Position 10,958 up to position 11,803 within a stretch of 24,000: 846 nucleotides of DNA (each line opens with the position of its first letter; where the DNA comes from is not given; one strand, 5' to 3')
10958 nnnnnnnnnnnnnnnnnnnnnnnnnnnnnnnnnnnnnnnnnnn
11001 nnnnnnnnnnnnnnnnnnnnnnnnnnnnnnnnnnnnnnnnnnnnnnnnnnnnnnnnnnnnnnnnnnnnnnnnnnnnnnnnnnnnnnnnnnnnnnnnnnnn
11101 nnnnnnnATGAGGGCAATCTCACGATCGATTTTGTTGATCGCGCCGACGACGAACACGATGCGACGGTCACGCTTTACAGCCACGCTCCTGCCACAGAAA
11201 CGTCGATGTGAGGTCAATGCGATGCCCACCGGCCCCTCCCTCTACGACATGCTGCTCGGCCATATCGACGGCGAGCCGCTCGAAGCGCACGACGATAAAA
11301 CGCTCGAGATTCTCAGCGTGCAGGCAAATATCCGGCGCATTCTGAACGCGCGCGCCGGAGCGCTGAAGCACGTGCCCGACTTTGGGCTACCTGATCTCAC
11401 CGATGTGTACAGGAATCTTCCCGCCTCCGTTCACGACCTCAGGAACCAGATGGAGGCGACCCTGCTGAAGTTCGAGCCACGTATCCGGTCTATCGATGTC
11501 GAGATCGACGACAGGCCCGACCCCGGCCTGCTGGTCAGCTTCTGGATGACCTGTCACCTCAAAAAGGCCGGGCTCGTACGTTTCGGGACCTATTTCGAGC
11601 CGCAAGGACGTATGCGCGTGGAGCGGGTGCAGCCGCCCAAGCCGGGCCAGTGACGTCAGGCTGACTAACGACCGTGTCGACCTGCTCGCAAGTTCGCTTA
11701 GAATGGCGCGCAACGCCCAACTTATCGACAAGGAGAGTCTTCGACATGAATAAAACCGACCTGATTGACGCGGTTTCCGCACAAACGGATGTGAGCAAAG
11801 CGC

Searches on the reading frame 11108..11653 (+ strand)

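Call 12: search_protein_families(library=pfam, proteins=[window:11108-11653:+], max_evalue=0.01)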
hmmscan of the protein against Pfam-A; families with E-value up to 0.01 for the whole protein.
window:11108-11653:+ (181 aa): 1 family
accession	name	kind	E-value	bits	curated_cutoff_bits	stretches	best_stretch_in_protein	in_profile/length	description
PF04965.19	GPW_gp25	-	1.4e-13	50.9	27.2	1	70-136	6-73/96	Baseplate wedge protein gp25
